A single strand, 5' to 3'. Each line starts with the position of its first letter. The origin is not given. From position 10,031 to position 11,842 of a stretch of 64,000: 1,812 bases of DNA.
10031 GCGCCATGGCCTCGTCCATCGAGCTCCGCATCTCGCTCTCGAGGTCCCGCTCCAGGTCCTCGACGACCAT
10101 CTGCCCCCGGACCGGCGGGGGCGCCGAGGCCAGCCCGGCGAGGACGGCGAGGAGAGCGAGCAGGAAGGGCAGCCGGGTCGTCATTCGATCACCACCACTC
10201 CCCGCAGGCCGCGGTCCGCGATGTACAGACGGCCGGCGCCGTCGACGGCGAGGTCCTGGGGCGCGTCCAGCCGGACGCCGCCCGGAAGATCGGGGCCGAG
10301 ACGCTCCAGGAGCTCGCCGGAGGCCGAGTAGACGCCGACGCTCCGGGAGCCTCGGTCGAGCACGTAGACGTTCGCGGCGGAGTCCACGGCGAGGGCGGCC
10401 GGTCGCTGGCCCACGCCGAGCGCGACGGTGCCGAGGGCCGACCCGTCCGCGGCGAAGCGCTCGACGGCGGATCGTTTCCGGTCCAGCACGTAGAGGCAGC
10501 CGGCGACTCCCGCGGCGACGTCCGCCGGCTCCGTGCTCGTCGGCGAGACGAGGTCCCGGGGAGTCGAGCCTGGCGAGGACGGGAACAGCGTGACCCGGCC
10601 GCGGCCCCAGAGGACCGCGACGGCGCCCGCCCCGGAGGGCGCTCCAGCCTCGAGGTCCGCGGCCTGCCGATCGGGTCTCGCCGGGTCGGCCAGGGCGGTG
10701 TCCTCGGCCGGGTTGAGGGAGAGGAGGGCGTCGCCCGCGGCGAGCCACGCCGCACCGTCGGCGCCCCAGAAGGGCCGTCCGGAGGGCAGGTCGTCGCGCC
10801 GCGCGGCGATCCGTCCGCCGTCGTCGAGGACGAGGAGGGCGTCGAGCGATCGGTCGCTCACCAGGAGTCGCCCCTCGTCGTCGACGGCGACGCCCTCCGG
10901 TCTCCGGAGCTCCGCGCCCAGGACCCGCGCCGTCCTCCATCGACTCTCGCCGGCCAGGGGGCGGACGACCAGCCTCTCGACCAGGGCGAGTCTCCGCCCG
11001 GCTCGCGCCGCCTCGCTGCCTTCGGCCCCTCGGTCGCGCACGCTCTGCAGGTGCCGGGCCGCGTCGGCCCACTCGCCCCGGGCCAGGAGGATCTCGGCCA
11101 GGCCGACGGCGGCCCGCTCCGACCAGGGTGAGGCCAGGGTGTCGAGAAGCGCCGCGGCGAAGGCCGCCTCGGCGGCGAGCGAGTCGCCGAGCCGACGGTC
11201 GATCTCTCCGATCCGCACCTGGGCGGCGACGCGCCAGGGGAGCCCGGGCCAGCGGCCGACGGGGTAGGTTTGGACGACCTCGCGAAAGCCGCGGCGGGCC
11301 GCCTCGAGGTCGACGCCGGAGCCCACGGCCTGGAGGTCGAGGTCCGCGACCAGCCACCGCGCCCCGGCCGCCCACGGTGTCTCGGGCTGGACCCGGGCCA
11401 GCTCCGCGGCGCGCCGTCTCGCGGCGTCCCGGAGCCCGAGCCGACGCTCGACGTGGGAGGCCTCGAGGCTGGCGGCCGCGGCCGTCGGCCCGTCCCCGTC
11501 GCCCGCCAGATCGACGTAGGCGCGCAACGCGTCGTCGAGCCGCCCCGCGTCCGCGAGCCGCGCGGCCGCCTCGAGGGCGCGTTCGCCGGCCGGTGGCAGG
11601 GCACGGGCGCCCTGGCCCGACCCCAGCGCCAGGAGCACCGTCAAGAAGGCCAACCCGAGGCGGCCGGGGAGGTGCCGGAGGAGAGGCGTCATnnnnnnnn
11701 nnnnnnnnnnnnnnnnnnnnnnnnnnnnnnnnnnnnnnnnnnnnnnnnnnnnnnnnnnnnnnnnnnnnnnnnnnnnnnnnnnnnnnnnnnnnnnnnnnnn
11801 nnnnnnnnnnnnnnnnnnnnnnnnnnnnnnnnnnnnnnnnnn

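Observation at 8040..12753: Translationally coupled three-gene envelope operon: PEGA membrane protein, TPR/NHL beta-propeller, PEGA+PDZ secreted protein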

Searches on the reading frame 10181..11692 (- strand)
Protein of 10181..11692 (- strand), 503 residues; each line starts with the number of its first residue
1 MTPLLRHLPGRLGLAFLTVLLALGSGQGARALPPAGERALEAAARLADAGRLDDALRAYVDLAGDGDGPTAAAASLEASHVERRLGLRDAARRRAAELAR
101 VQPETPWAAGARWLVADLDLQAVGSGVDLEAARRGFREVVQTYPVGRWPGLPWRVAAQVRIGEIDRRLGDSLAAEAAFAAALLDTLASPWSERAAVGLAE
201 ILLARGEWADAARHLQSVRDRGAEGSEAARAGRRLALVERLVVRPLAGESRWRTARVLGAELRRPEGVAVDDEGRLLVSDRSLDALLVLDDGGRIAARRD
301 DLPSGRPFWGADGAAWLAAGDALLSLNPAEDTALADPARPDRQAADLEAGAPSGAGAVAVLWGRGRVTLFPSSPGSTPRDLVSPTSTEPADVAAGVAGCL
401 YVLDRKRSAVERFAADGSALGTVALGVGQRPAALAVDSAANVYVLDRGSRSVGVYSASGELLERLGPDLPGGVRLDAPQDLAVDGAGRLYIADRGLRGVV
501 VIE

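Call 4: search_protein_families(library=pfam, proteins=[window:10181-11692:-], max_evalue=1)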
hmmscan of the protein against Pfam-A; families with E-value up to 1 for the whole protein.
window:10181-11692:- (503 aa): 12 families
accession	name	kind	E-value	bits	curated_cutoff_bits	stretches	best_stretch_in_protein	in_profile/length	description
PF01436.27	NHL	-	2.1e-14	53.2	20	2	262-281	1-20/28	NHL repeat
PF20067.5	SSL_N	-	0.00015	22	18.9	1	264-280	22-38/46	Strictosidine synthase-like, N-terminal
PF14559.12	TPR_19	-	0.0013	19.5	25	1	173-230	9-63/68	Tetratricopeptide repeat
PF06739.17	SBBP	-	0.012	16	20.5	0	478-492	15-29/38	Beta-propeller repeat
PF13424.12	TPR_12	-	0.017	15.7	30.1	1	156-219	4-72/77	Tetratricopeptide repeat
PF07721.20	TPR_4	-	0.037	15.1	27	1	193-216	2-25/26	Tetratricopeptide repeat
PF25021.1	TEN_NHL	-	0.041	13.3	27.1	0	258-282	137-161/357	Teneurin NHL domain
PF00058.23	Ldl_recept_b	-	0.051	14.5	21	0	414-437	18-41/42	Low-density lipoprotein receptor repeat class B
PF13174.12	TPR_6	-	0.17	13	26.3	0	196-220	4-28/33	Tetratricopeptide repeat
PF09976.15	TPR_21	-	0.25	11.5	25.5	0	170-232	91-153/193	Tetratricopeptide repeat-like domain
PF07719.23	TPR_2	-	0.39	11.4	27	0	196-216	5-25/34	Tetratricopeptide repeat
PF13176.12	TPR_7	-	0.45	11.2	27.9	1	196-217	3-24/36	Tetratricopeptide repeat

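Call 5: search_protein_families(library=ncbifam, proteins=[window:10181-11692:-], max_evalue=1)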
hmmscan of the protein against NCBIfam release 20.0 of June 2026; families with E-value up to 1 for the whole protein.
window:10181-11692:- (503 aa): 5 families
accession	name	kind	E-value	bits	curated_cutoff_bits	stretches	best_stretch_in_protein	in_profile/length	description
NF035926.1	scyF_NHL_VPEP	equivalog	1.5e-05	24.4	350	1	394-493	159-264/376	scytonemin biosynthesis PEP-CTERM protein ScyF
TIGR02795.1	tol_pal_ybgF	equivalog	3.7e-05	24.3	90.1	1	130-234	19-118/119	tol-pal system protein YbgF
NF033206.1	ScyE_fam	subfamily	0.0002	21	80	0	475-498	7-30/333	ScyD/ScyE family protein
TIGR03939.1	PGA_TPR_OMP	equivalog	0.088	11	366.65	1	157-237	431-508/800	poly-beta-1,6 N-acetyl-D-glucosamine export porin PgaA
NF050096.1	BicarbTportBicA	equivalog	0.27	9.7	880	1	348-386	32-70/547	bicarbonate transporter BicA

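Call 20: find_homologous_proteins(query=window:10181-11692:-, max_evalue=0.001)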
Query window:10181-11692:- (503 aa): 15 proteins with E <= 0.001 among 8000 candidates.
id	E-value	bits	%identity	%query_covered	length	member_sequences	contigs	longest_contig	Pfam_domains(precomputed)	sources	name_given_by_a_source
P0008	0.0e+0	1041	100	100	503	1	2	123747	PF01436.28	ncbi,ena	-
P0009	4.7e-158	545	60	97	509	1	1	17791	PF20067.6,PF01436.28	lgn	-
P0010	4.8e-68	248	39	96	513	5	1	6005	PF01436.28,PF13174.13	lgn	-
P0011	6.9e-51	192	38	75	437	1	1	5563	PF01436.28,PF13174.13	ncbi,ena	-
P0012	2.0e-50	190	42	75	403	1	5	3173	PF01436.28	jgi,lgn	jgi:tetratricopeptide (TPR) repeat protein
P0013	1.4e-47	181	37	74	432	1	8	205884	PF01436.28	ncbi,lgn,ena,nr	ncbi:MAG TPA: hypothetical protein QGG47_11360 [Acidobacteriota bacterium]|nr:hypothetical protein [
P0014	1.3e-44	171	37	74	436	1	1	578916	PF13424.13,PF13432.13,PF01436.28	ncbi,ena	-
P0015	1.7e-44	171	33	93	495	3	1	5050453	PF09976.16,PF13525.13,PF13176.13,PF13432.13,PF01436.28,PF13174.13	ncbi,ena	-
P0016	8.4e-44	168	35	81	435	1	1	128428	PF01436.28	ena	-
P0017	9.3e-44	168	36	83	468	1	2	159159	PF01436.28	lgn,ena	-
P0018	1.0e-42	165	35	79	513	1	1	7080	PF14559.13,PF13525.13,PF01436.28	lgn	-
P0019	8.9e-41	158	36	80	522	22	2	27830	PF13424.13,PF13432.13,PF01436.28,PF07719.24,PF13174.13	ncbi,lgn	-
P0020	5.3e-32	130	35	80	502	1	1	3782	PF09976.16,PF13428.13,PF01436.28,PF13174.13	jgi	jgi:tetratricopeptide (TPR) repeat protein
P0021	4.5e-6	44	31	21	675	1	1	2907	PF17170.11,PF13449.13,PF24684.2,PF01436.28,PF25021.2,PF08450.19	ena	-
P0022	5.9e-4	37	34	21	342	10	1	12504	-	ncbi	-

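Call 22: find_encoding_contigs(protein=P0015, flank=8000, max_places=2)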
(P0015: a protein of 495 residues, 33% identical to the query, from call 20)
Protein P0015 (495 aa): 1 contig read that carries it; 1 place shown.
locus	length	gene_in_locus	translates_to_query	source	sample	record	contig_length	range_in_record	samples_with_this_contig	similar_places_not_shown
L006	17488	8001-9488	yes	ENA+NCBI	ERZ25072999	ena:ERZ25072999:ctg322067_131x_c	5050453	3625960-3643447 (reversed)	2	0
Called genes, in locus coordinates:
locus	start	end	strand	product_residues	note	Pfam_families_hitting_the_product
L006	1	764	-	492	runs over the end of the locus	PF00497:SBP_bac_3, PF01464:SLT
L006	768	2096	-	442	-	PF06965:Na_H_antiport_1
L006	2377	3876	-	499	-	PF05552:MS_channel_1st_1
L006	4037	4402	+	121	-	-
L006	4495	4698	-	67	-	-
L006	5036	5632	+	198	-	PF00440:TetR_N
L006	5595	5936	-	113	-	-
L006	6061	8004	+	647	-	PF00069:Pkinase, PF07714:PK_Tyr_Ser-Thr, PF03109:ABC1, PF08308:PEGA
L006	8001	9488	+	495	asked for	PF09976:TPR_21 (faint), PF13174:TPR_6 (faint), PF13432:TPR_16 (faint), PF13525:YfiO (faint), PF13176:TPR_7 (faint), PF01436:NHL (faint)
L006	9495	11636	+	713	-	PF08308:PEGA (faint), PF13620:CarboxypepD_reg (faint), PF00595:PDZ (weak), PF13180:PDZ_2, PF17820:PDZ_6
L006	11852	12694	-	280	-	PF04338:DUF481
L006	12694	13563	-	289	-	PF13145:Rotamase_2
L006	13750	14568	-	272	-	PF03976:PPK2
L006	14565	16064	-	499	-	PF25607:DUF7939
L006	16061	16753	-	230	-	PF00515:TPR_1 (weak), PF07719:TPR_2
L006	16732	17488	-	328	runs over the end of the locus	PF13519:VWA_2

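Call 23: find_encoding_contigs(protein=P0013, flank=8000, max_places=2)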
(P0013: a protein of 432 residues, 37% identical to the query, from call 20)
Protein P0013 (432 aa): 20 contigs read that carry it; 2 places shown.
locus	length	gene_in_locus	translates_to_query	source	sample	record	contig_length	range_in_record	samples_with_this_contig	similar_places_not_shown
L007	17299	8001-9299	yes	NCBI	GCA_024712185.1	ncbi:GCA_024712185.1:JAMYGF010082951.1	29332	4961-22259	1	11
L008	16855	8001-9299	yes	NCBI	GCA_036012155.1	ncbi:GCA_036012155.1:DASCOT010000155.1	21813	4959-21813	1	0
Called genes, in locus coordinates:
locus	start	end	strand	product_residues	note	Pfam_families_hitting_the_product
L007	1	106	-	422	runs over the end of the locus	PF00266:Aminotran_5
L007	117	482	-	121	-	PF00355:Rieske, PF13806:Rieske_2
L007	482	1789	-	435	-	PF19295:SufBD_N, PF01458:SUFBD_core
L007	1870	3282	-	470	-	PF19295:SufBD_N, PF01458:SUFBD_core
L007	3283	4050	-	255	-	PF00005:ABC_tran, PF02463:SMC_N (weak)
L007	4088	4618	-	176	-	PF02082:Rrf2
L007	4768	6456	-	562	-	PF01019:G_glu_transpept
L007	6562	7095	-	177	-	-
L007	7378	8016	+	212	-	PF00481:PP2C, PF13672:PP2C_2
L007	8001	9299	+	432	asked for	PF01436:NHL (faint)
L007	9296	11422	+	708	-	PF13428:TPR_14 (faint), PF08308:PEGA (faint), PF00595:PDZ, PF13180:PDZ_2, PF17820:PDZ_6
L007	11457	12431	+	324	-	PF02423:OCD_Mu_crystall, PF01488:Shikimate_DH, PF03807:F420_oxidored (weak)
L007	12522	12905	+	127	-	PF01521:Fe-S_biosyn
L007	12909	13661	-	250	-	PF01209:Ubie_methyltran, PF13489:Methyltransf_23, PF13847:Methyltransf_31, PF08241:Methyltransf_11, PF08242:Methyltransf_12, PF13649:Methyltransf_25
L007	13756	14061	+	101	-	PF00355:Rieske, PF13806:Rieske_2, PF22543:Rieske_4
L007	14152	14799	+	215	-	PF04116:FA_hydroxylase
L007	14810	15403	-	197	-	-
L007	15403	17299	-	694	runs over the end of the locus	PF00009:GTP_EFTU, PF22042:EF-G_D2, PF14492:EFG_III, PF03764:EFG_IV, PF00679:EFG_C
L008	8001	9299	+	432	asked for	PF01436:NHL (faint)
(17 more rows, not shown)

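Call 24: find_encoding_contigs(protein=P0014, flank=8000, max_places=2)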
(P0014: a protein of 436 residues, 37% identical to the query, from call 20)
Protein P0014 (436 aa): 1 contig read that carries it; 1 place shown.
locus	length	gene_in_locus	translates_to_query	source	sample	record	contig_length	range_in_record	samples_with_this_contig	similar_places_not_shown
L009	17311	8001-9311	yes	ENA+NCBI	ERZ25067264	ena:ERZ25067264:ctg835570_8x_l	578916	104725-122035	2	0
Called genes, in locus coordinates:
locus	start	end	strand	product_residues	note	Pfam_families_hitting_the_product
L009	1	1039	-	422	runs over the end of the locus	PF00266:Aminotran_5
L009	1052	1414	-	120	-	PF00355:Rieske, PF13806:Rieske_2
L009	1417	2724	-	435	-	PF19295:SufBD_N, PF01458:SUFBD_core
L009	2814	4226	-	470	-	PF19295:SufBD_N, PF01458:SUFBD_core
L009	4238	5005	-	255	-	PF00005:ABC_tran, PF02463:SMC_N (faint)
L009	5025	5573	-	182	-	PF02082:Rrf2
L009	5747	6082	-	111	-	-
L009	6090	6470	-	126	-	-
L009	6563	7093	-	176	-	-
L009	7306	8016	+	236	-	PF00481:PP2C, PF13672:PP2C_2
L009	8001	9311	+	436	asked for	PF13432:TPR_16 (faint), PF13424:TPR_12 (faint), PF01436:NHL (faint)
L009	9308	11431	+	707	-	PF13174:TPR_6 (faint), PF13428:TPR_14 (faint), PF08308:PEGA (faint), PF00595:PDZ (weak), PF13180:PDZ_2, PF17820:PDZ_6 (weak)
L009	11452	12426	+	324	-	PF02423:OCD_Mu_crystall, PF01488:Shikimate_DH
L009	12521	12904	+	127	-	PF01521:Fe-S_biosyn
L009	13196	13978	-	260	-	PF01209:Ubie_methyltran, PF13489:Methyltransf_23, PF08241:Methyltransf_11, PF08242:Methyltransf_12, PF13649:Methyltransf_25, PF13847:Methyltransf_31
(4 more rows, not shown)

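Call 41: search_solved_structures(query=A5, max_evalue=0.01, show_alignments=1)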
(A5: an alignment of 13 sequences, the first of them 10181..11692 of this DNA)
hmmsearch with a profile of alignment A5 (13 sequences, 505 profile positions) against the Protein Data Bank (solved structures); distinct sequences matched with E-value up to 0.01: 114 (the best 60 are shown).
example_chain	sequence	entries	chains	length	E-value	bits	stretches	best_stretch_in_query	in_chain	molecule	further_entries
7zpw_A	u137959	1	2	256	5e-39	137.6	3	389-502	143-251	Pizza6-TSK-TSH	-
6d69_A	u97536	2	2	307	6.3e-39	137.3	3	354-501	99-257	NHL Repeat Region of D. melanogaster Thin | Thin, isoform D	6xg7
6i39_A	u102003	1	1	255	3.6e-37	131.5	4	389-502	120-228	v31Pizza6-AYW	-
3wwa_A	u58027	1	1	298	8.7e-37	130.3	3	391-502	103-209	Pizza7H protein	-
7zph_A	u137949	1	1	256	2e-35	125.8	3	393-502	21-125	Pizza6-TNK-RSH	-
6rej_A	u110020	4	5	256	1.4e-32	116.4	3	392-502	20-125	Pizza6-SH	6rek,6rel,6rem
3ww9_A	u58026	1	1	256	2e-32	115.8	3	393-502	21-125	pizza6 protein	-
7zpz_A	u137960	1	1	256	2.7e-32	115.4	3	389-502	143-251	Pizza6-TSR-TSH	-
6qsd_A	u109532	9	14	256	4e-32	114.9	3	392-502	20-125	Pizza6S | Pizza6-S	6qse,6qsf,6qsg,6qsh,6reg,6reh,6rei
7zq2_A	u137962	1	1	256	5.1e-32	114.5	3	391-502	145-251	Pizza6-RSH-TSH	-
6f0t_A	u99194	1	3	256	5.6e-32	114.4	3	393-495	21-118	Pizza6-SFW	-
7zqg_A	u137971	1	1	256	2.5e-31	112.3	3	391-502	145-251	Pizza6-KSH-TSH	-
6f0s_A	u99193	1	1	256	3.5e-31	111.8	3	387-454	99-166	Pizza6-SYW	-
6ren_A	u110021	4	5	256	2.3e-30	109.1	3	391-502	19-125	3fPizza6-SH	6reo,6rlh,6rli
7zcj_A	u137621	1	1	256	1.4e-29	106.5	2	387-502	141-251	Pizza6-TNH-TSH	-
1rwi_B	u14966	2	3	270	7.2e-27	97.5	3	391-502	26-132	Serine/threonine-protein kinase pknD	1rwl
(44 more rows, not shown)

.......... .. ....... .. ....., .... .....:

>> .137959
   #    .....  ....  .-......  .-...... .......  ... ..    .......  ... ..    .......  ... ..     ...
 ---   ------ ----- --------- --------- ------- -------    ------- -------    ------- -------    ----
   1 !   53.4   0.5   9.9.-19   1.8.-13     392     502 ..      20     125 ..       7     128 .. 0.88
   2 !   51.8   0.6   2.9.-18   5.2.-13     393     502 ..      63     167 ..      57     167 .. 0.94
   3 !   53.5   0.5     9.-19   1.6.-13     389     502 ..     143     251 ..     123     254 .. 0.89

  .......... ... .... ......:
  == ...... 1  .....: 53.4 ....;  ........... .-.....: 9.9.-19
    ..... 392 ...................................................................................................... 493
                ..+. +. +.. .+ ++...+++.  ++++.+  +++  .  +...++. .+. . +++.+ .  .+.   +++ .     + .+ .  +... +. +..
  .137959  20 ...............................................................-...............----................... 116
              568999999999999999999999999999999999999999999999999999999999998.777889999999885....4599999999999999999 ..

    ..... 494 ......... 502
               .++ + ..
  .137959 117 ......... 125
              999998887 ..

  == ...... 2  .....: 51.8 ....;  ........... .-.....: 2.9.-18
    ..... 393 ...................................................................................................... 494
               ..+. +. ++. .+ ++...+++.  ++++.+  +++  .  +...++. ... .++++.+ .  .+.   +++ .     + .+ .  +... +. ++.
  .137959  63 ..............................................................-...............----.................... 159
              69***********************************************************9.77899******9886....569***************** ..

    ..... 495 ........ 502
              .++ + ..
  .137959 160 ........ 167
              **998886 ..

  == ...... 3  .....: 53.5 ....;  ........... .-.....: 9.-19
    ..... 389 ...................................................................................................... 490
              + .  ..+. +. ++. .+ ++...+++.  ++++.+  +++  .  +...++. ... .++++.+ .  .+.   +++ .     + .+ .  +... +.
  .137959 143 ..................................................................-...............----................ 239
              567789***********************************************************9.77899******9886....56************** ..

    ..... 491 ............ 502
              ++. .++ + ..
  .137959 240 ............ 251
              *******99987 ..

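Call 47: predict_structure(alignment_id=A5)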
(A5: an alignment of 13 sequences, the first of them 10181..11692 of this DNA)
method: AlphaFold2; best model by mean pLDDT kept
length: 503 residues; sequences in the alignment: 13
mean_pLDDT: 89.9   pTM: 0.86
mean pLDDT of the five models: 89.9, 89.4, 89.2, 88.9, 88.8
residues with pLDDT >= 90: 381; 70-90: 88; 50-70: 6; < 50: 28
segments of 3 or more residues with pLDDT < 50: 1-28
pLDDT, mean of each block of 10 residues (from residue 1): 32 44 46 84 96 98 90 97 97 98 95 96 82 96 94 96 92 96 87 95 95 96 84 96 96 92 95 93 95 91 93 91 93 87 90 87 89 79 85 92 96 92 95 96 98 96 96 96 96 97 96
secondary structure, 60 per line:
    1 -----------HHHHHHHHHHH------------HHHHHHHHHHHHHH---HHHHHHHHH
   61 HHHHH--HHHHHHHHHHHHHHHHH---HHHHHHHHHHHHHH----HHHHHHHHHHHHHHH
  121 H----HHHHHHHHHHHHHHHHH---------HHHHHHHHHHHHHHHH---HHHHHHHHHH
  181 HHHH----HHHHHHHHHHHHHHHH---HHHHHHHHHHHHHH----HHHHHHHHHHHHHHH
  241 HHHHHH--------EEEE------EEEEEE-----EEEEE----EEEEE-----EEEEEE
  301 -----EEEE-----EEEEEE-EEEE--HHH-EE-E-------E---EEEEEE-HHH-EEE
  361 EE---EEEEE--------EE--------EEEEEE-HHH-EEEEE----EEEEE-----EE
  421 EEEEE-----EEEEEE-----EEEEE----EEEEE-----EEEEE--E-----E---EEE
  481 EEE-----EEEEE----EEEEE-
elements in order: H12-22 H35-48 H52-65 H68-84 H88-101 H106-121 H126-142 H152-167 H171-184 H189-204 H208-221 H226-246 E255-258 E265-270 E276-280 E285-289 E295-300 E306-309 E315-320 E322-325 E347-352 E358-362 E366-370 E389-394 E400-404 E409-413 E419-425 E431-436 E442-446 E451-455 E461-465 E478-483 E489-493 E498-502

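Call 55: fold_search(model_id=the predicted structure, library=pdb)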
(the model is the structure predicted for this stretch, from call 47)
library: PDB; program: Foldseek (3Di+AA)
matches with E <= 10: 1718; with E <= 0.001: 377
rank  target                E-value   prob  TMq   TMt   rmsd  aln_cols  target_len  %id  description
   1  6rej                  2.4e-14  1.00  0.41  0.79   3.8       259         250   26  Crystal structure of Pizza6-SH with Zn2+ (released 2019-07-31)
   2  6qsd                  1.1e-13  1.00  0.41  0.79   3.4       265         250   26  Crystal structure of Pizza6S (released 2020-03-18)
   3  6ren_A                2.2e-13  1.00  0.42  0.81   3.5       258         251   26  Crystal structure of 3fPizza6-SH with Zn2+ (released 2019-07-31)
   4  7zqg                  1.5e-12  1.00  0.41  0.77   4.0       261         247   25  Crystal structure of Pizza6-KSH-TSH with Silicotungstic Acid (STA) polyoxometalate (released 2023-05-10)
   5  7ov7_B                1.6e-12  1.00  0.41  0.78   4.0       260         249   27  The hybrid cage formed between Pizza6-S and Cu(II)-substituted trilacunary Keggin (released 2022-04-27)
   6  6rek                  2.0e-12  1.00  0.40  0.76   4.3       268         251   26  Crystal structure of Pizza6-SH with Cu2+ (released 2019-07-31)
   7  6f0t_A                2.0e-12  1.00  0.41  0.77   3.9       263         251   25  Crystal structure of Pizza6-SFW (released 2018-03-21)
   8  6d69                  2.2e-12  1.00  0.42  0.70   4.2       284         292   18  Crystal Structure of the NHL Repeat Region of D. melanogaster Thin (released 2019-04-24)
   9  6ren_B                2.2e-12  1.00  0.40  0.77   3.7       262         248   26  Crystal structure of 3fPizza6-SH with Zn2+ (released 2019-07-31)
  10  6qsh                  2.7e-12  1.00  0.41  0.78   4.3       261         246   26  Crystal structure of the hybrid bioinorganic complex of Pizza6S linked by the 1:2 Ce-substituted Keggin (released 2020-03-18)
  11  7b96_A                2.8e-12  1.00  0.41  0.71   4.5       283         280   17  NHL domain of human TRIM2 (released 2022-01-12)
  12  7qrv_A                2.8e-12  1.00  0.40  0.70   5.1       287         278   17  Crystal structure of NHL domain of TRIM2 (full C-terminal) (released 2022-05-04)
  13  6reg_A                3.1e-12  1.00  0.41  0.78   3.8       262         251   27  Crystal structure of Pizza6-S with Zn2+ (released 2019-07-31)
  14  7qrw                  4.9e-12  1.00  0.41  0.71   4.3       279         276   20  Crystal structure of NHL domain of TRIM3 (released 2022-05-04)
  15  3ww9                  6.6e-12  1.00  0.41  0.78   3.5       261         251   26  Crystal structure of the computationally designed Pizza6 protein (released 2014-10-08)
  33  1rwi_A                3.3e-11  1.00  0.40  0.75   4.5       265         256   24  Extracellular domain of Mycobacterium tuberculosis PknD (released 2004-04-27)
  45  1rwi_B                1.8e-10  1.00  0.40  0.75   3.7       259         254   24  Extracellular domain of Mycobacterium tuberculosis PknD (released 2004-04-27)
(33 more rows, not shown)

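Call 77: search_protein_families(library=padloc, proteins=[window:10181-11692:-], max_evalue=0.01)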
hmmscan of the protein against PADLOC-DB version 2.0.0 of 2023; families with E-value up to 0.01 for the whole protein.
window:10181-11692:- (503 aa): 1 family
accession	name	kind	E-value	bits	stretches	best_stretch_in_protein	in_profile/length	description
PDLC04043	PD-T4-6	-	5.4e-05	20.4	1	372-452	350-426/452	-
